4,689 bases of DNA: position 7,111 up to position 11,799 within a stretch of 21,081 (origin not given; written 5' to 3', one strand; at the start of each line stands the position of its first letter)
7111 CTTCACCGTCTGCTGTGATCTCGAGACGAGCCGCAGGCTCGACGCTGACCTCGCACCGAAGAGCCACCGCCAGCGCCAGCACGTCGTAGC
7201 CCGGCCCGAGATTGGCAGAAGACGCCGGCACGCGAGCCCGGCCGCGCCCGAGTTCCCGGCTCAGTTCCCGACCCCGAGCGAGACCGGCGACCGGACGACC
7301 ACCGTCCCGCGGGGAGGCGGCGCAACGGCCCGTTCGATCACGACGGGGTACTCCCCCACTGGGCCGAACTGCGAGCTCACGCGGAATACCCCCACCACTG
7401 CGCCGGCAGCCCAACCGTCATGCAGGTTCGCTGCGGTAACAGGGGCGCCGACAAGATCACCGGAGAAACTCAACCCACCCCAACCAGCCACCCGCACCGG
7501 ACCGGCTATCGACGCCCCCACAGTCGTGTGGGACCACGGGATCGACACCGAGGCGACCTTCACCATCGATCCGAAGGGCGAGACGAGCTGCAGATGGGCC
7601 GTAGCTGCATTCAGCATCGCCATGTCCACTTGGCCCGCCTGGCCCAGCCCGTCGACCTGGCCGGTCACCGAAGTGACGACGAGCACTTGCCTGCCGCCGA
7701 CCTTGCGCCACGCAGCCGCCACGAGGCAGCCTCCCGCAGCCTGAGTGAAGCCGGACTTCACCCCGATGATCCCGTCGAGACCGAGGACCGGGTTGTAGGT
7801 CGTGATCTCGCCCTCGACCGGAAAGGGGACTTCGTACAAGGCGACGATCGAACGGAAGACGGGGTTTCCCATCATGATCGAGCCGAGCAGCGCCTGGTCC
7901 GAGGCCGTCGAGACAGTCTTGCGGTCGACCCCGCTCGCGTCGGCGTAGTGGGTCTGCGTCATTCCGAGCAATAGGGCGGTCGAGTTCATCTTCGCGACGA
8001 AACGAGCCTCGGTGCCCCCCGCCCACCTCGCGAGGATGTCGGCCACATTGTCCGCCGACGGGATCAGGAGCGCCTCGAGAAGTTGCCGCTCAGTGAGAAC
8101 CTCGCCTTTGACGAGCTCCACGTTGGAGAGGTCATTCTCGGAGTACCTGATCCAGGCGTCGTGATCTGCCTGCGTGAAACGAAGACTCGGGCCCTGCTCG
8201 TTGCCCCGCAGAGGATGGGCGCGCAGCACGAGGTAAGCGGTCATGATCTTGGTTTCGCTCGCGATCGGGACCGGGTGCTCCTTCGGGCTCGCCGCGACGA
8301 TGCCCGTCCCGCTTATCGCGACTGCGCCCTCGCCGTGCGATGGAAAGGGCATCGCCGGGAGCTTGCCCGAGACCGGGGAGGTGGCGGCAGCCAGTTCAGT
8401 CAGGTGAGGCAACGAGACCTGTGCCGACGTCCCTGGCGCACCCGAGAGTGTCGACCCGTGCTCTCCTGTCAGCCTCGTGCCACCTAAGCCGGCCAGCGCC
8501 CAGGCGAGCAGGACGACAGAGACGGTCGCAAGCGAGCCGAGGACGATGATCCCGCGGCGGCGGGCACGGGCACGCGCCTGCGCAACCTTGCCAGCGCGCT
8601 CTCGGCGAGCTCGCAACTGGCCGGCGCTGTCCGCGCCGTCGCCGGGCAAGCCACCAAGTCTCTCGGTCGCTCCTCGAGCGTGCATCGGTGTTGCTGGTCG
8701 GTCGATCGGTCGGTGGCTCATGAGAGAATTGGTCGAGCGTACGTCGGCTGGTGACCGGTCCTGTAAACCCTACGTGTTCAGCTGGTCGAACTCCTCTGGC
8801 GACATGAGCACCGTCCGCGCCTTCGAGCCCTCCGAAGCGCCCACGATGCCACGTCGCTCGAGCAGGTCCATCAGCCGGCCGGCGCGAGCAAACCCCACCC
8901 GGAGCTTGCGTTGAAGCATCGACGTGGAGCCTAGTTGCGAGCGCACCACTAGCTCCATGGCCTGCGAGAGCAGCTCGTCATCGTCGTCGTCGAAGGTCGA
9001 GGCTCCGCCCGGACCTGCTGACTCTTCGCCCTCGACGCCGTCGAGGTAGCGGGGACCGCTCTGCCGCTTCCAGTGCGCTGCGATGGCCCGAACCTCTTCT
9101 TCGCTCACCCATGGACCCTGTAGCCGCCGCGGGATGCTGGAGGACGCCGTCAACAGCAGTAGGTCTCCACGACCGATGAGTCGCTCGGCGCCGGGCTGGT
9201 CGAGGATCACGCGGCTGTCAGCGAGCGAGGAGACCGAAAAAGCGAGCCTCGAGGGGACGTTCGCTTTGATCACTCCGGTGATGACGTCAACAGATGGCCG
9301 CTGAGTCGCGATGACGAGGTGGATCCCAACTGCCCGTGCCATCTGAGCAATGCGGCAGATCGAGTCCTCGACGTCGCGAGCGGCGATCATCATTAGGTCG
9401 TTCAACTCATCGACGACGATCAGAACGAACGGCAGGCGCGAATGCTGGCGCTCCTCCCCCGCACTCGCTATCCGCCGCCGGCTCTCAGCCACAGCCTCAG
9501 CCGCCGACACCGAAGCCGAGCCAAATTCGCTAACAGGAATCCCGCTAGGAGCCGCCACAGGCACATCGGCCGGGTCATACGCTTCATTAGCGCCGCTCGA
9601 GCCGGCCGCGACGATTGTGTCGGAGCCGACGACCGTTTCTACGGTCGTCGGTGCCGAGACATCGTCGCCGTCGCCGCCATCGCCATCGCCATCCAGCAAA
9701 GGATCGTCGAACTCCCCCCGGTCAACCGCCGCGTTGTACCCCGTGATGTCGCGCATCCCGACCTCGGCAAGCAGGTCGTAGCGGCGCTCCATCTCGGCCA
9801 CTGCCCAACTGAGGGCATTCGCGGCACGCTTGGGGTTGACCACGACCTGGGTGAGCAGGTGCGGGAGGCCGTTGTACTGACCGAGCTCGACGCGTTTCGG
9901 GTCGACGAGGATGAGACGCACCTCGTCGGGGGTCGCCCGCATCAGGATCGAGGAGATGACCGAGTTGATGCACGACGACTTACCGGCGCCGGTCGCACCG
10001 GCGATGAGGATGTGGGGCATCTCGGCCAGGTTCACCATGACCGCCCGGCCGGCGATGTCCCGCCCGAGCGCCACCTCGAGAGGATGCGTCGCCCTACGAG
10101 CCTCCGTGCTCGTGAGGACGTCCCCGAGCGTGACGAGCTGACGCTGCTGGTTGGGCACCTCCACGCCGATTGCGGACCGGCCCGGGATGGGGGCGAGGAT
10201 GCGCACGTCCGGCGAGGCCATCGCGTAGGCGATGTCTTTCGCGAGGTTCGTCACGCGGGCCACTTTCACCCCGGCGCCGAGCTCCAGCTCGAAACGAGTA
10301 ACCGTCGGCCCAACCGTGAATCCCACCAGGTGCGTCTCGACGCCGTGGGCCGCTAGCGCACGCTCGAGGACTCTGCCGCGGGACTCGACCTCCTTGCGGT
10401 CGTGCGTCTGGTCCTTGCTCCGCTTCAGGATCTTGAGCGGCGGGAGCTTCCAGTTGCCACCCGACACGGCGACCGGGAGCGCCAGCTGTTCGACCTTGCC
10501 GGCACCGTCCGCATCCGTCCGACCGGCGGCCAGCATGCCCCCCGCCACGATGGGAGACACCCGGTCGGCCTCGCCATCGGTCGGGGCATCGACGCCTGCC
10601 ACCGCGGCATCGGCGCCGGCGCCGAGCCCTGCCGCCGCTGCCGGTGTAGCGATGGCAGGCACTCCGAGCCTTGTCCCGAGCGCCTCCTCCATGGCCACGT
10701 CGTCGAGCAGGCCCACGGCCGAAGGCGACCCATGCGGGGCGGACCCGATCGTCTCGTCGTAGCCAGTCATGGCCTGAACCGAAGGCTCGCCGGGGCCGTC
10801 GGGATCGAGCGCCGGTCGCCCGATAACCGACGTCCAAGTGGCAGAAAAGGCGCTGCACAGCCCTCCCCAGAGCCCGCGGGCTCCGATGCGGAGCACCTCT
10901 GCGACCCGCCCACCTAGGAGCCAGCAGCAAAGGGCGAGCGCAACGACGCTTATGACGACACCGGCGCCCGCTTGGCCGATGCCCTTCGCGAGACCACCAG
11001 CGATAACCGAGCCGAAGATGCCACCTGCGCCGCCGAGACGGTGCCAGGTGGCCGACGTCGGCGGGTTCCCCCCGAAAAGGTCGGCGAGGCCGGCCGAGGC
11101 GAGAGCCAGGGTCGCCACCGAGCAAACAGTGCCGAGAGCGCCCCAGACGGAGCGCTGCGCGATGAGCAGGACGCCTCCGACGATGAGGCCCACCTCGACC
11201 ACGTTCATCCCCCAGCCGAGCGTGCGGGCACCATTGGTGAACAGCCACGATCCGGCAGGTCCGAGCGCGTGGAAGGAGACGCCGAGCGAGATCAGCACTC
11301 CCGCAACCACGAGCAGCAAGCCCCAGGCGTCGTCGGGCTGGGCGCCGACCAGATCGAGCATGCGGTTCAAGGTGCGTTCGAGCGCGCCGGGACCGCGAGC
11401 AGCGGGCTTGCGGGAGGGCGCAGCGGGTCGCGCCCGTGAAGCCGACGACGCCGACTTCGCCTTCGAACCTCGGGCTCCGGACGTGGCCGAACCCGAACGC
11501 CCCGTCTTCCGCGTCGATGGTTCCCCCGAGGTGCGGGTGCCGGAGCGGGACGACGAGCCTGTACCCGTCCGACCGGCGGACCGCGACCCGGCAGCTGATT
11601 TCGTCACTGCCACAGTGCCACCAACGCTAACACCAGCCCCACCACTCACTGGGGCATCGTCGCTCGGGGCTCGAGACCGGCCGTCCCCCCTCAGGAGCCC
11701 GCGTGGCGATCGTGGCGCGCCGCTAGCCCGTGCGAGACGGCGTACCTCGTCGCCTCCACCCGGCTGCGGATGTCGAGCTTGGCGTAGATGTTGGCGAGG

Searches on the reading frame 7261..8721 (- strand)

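Call 33: search_protein_families(library=ncbifam, max_evalue=0.001, proteins=[window:7261-8721:-])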
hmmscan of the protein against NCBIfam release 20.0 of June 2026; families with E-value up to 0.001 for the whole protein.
window:7261-8721:- (486 aa): 7 families
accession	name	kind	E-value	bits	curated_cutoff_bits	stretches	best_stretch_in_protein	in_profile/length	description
NF038258.2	PBP4_Staph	exception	1.7e-15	56.7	500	1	132-272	43-181/366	penicillin-binding protein PBP4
NF008668.0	PRK11669.1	equivalog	6.7e-15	55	294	1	140-279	55-184/316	D-alanyl-D-alanine endopeptidase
NF038273.1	strep_PBP3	exception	8.5e-13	48.1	490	1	145-269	45-165/407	D-alanyl-D-alanine carboxypeptidase PBP3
NF008489.0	PRK11397.1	equivalog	2.4e-11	43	610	1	139-349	47-258/389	serine-type D-Ala-D-Ala carboxypeptidase DacD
NF007445.0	PRK10001.1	equivalog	9.1e-09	34.6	765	1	151-337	62-250/400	serine-type D-Ala-D-Ala carboxypeptidase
NF000471.1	vanY_of_D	exception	1.2e-08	34.6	625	1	191-338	152-322/354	transpeptidase-like D-Ala-D-Ala carboxypeptidase VanY-D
NF008059.0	PRK10793.1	equivalog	1.2e-08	34.1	694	1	153-354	71-270/403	D-alanyl-D-alanine carboxypeptidase DacA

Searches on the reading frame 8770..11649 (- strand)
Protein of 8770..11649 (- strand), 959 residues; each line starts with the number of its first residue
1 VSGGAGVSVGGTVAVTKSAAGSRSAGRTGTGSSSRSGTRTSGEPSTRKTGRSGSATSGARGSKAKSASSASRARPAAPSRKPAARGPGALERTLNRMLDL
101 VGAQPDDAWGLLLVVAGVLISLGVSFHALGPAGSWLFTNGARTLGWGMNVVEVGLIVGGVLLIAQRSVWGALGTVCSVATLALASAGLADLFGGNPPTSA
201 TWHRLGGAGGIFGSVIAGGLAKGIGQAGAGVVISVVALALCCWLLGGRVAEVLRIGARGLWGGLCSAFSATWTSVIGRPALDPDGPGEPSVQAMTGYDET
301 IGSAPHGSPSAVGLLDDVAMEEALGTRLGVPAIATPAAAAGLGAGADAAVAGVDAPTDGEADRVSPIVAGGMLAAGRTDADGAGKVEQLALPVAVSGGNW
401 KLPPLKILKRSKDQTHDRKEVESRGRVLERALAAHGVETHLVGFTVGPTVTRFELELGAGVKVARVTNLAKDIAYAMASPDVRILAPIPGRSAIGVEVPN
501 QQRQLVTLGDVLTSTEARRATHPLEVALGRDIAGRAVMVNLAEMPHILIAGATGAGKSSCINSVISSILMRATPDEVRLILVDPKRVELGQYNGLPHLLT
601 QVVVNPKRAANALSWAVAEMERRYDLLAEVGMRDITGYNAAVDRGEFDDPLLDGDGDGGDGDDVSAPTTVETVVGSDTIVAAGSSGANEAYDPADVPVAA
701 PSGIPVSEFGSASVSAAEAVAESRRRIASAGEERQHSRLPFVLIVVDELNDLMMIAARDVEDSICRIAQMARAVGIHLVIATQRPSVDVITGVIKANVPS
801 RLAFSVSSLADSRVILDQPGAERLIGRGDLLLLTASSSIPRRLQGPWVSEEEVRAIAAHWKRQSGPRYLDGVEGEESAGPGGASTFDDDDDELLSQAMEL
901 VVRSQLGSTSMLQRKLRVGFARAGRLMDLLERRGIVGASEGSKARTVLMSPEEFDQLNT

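Call 33: search_protein_families(library=ncbifam, max_evalue=0.001, proteins=[window:8770-11649:-])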
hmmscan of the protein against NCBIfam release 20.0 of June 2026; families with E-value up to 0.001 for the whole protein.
window:8770-11649:- (959 aa): 7 families
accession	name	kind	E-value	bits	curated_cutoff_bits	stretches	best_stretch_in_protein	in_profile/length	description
NF007615.0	PRK10263.1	equivalog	2.5e-135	452.9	1566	2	416-667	882-1134/1355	DNA translocase FtsK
TIGR03928.1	T7_EssCb_Firm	equivalog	1.6e-25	89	778.4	2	519-651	441-578/1296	type VII secretion protein EssC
TIGR03924.1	T7SS_EccC_a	equivalog_domain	6.5e-25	87.9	509.15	2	498-650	393-561/673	type VII secretion protein EccCa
TIGR03925.1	T7SS_EccC_b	equivalog_domain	6.9e-17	60.9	346.55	1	515-623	329-438/564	type VII secretion protein EccCb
NF041214.1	plasmid_TraB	equivalog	1.4e-13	50.2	800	1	546-817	250-420/639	plasmid transfer protein TraB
NF042944.1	HerA_antiphage_2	equivalog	0.00019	20.3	850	0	729-786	417-477/576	anti-phage-associated helicase HerA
TIGR03743.1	SXT_TraD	subfamily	0.00041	18.9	366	0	530-586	160-213/636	conjugative transfer system coupling protein TraD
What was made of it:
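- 8770..11649 (-): ftsK, the downstream neighbour. NCBIfam FtsK 452.9 bits (call 33).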
